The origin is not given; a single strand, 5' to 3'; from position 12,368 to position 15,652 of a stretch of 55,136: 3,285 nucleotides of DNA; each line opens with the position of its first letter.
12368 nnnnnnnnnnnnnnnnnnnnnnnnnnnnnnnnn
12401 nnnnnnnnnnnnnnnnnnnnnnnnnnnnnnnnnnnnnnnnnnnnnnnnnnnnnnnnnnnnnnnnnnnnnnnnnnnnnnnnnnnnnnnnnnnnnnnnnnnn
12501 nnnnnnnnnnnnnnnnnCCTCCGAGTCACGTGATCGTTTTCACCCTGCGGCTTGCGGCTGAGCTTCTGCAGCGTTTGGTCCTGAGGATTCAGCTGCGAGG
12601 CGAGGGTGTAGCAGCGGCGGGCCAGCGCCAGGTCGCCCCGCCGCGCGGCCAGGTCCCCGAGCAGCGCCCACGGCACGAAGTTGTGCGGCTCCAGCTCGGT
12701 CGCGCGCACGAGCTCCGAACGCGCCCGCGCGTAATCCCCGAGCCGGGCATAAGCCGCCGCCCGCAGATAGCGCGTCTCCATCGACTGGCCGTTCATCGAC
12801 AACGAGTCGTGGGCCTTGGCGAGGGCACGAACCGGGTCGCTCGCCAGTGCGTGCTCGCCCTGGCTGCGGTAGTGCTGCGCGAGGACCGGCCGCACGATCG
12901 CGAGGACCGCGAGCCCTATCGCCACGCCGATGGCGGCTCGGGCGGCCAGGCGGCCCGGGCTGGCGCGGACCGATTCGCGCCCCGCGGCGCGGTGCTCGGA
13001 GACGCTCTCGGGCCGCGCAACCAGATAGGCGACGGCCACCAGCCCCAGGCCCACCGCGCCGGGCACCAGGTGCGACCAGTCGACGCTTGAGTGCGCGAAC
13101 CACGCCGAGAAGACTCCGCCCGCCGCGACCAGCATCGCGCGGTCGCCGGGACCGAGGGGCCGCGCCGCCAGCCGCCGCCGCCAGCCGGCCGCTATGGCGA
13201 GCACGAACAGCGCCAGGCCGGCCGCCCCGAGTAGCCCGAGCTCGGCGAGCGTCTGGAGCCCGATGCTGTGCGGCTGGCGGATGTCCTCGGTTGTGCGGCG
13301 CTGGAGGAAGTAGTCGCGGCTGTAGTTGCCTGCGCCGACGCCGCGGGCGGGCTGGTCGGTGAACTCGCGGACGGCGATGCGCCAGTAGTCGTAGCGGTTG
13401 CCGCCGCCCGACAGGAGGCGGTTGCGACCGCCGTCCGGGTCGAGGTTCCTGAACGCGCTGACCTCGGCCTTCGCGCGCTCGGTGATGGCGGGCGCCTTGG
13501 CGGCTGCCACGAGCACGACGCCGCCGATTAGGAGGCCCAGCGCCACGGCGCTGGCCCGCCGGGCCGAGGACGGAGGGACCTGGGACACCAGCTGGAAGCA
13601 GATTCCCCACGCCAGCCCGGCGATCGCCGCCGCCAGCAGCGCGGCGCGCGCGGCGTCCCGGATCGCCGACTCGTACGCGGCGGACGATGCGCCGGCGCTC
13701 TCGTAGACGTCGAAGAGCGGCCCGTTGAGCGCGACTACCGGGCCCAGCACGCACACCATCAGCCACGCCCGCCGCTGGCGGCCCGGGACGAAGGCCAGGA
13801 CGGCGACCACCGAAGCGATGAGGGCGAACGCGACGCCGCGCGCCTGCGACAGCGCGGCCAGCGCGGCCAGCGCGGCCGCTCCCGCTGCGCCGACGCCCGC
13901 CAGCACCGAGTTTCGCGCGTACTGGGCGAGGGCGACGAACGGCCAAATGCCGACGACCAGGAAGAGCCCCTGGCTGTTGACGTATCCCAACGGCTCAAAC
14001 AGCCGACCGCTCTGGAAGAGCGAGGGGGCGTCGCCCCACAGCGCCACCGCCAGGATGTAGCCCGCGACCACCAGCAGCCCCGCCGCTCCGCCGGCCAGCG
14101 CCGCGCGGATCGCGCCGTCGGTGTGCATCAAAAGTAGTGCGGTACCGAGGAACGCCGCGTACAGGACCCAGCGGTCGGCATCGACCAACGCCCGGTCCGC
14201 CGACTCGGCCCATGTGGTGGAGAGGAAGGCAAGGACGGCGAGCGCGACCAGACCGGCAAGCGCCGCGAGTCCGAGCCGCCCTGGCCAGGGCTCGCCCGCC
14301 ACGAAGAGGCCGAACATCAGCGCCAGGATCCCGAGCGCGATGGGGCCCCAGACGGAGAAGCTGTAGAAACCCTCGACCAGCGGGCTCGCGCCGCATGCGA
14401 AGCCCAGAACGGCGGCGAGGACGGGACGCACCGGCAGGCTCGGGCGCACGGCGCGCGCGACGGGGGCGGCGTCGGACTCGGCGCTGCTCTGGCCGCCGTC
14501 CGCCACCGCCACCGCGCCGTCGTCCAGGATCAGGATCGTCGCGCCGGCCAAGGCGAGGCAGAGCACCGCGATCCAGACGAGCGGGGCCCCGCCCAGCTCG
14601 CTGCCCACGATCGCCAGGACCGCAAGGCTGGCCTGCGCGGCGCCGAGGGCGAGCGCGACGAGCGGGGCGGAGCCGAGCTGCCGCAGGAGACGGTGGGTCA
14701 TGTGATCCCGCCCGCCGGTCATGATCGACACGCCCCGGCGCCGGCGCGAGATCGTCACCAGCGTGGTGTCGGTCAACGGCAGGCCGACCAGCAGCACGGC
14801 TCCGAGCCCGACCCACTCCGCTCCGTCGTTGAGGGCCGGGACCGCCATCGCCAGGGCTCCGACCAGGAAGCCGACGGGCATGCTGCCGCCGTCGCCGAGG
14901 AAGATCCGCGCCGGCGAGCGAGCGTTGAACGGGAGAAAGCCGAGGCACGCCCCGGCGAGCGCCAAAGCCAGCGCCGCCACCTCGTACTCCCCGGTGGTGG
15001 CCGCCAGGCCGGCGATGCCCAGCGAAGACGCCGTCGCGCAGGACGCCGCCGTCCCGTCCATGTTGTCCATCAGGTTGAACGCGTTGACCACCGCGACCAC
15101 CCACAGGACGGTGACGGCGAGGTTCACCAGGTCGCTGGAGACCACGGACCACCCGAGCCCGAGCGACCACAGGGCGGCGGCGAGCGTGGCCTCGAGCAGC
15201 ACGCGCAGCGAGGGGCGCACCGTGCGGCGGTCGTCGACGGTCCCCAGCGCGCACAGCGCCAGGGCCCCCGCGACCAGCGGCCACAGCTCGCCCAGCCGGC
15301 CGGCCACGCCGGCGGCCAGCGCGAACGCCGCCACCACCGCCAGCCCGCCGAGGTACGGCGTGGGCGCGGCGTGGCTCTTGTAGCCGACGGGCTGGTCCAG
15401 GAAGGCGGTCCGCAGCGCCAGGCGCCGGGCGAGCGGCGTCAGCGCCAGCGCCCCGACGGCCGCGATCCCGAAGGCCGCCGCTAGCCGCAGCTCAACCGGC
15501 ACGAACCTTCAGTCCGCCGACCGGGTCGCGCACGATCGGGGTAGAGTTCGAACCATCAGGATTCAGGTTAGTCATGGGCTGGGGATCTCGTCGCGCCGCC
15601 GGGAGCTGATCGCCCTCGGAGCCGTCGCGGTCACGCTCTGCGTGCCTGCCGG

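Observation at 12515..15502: First-step and last-step enzymes of a lipid-linked glycan pathway fused in one 995-aa protein with TPR repeats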

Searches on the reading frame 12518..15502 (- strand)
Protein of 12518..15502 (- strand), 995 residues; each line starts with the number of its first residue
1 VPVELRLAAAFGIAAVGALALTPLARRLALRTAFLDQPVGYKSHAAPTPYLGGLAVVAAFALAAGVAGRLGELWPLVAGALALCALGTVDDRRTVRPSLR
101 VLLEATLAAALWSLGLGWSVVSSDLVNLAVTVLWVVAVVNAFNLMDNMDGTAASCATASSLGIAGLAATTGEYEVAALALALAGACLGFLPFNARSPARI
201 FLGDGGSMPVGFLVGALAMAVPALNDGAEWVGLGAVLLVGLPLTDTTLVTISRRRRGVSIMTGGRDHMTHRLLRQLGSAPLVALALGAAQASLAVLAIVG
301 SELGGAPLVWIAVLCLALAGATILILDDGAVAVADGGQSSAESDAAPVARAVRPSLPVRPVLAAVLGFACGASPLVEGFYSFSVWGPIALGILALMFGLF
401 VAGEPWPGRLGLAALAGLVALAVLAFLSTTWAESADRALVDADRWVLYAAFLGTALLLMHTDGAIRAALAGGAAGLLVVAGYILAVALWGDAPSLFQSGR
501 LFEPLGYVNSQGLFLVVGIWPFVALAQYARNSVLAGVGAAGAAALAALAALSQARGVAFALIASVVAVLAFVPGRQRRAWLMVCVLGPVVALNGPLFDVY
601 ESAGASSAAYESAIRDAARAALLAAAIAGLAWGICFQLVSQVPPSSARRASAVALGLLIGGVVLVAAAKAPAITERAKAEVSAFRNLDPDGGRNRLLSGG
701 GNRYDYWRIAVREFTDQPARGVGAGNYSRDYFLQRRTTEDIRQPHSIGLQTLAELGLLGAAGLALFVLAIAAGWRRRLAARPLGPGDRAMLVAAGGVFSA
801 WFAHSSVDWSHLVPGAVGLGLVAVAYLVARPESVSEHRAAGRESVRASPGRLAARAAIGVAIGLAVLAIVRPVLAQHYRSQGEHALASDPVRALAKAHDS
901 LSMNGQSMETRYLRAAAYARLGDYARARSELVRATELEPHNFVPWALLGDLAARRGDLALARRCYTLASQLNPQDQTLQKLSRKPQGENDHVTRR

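Call 5: search_protein_families(library=pfam, proteins=[window:12518-15502:-], max_evalue=1)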
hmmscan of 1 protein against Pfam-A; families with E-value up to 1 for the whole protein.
window:12518-15502:- (995 aa): 14 families
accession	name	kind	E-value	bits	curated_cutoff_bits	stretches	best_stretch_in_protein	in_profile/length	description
PF00953.26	Glycos_transf_4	-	1.1e-28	100.6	27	1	74-220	2-158/160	Glycosyl transferase family 4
PF04932.20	Wzy_C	-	1.9e-13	50.9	31.7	1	618-763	15-148/149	O-Antigen ligase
PF07719.23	TPR_2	-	5.2e-09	36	27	2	912-941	5-34/34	Tetratricopeptide repeat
PF13181.12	TPR_8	-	8.2e-06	26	25.7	1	910-941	3-34/34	Tetratricopeptide repeat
PF00515.34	TPR_1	-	1.9e-05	24.7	27.8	2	910-941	3-34/34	Tetratricopeptide repeat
PF13431.12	TPR_17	-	4.2e-05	23.9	24.4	1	933-962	4-33/34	Tetratricopeptide repeat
PF14559.12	TPR_19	-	0.00015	22.5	25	2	921-981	4-64/68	Tetratricopeptide repeat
PF13428.12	TPR_14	-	0.0012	19.8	23.5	2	910-951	3-44/44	Tetratricopeptide repeat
PF14853.12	Fis1_TPR_C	-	0.0021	18.6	25.3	1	909-941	2-34/53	Fis1 C-terminal tetratricopeptide repeat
PF13371.12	TPR_9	-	0.0032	17.9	35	1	888-940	9-61/73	Tetratricopeptide repeat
PF23914.1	TPR_CcmH_CycH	-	0.023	15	42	1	938-978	46-86/158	Cytochrome c-type biogenesis protein H TPR domain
PF13414.12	TPR_11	-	0.043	14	26.8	0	917-951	3-37/42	TPR repeat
PF12895.13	ANAPC3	-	0.12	13.1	27.2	1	886-932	35-80/82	Anaphase-promoting complex, cyclosome, subunit 3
PF22860.2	DUF7017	-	0.18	12.3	27.5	1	911-982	4-74/141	Domain of unknown function (DUF7017)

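Call 6: search_protein_families(library=ncbifam, proteins=[window:12518-15502:-], max_evalue=1)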
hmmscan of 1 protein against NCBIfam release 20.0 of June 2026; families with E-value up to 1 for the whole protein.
window:12518-15502:- (995 aa): 11 families
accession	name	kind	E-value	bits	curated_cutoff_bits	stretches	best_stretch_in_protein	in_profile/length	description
TIGR02380.1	ECA_wecA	exception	1.1e-24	87.3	326.05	1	21-299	14-307/346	UDP-N-acetylglucosamine--undecaprenyl-phosphate N-acetylglucosaminephosphotransferase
NF053644.1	MraY_archaea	equivalog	2.5e-17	63.2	450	1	124-218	179-274/340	pseudomurein biosynthesis MraY family phospho-N-acetylmuramoyl-pentapeptide-transferase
TIGR00445.1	mraY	equivalog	5.5e-10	39.2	192.05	1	125-220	135-244/321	phospho-N-acetylmuramoyl-pentapeptide-transferase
TIGR02917.1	PEP_TPR_lipo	equivalog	0.00034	18.6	312.2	1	892-981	449-539/899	XrtA/PEP-CTERM system TPR-repeat protein PrsT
TIGR03939.1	PGA_TPR_OMP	equivalog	0.00096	17.5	366.65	1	902-979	389-466/800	poly-beta-1,6 N-acetyl-D-glucosamine export porin PgaA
TIGR02521.1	type_IV_pilW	equivalog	0.0013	18.3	154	1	908-977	31-100/234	type IV pilus biogenesis/stability protein PilW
NF040959.1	MamA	equivalog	0.0062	16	200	1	892-977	89-174/204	magnetosome protein MamA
NF007302.0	PRK09782.1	equivalog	0.0067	14.4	1223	1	885-980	590-684/990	phage receptor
NF047558.1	TPR_END_plus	domain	0.0068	16.3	32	1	912-946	3-36/56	TPR end-of-group domain-containing protein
NF058641.1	TfpM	equivalog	0.05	12.6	600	1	701-771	245-308/421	O-linking oligosaccharyltransferase TfpM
TIGR02552.1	LcrH_SycD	equivalog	0.83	9.4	104.8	1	895-975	5-85/136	SycD/LcrH family type III secretion system chaperone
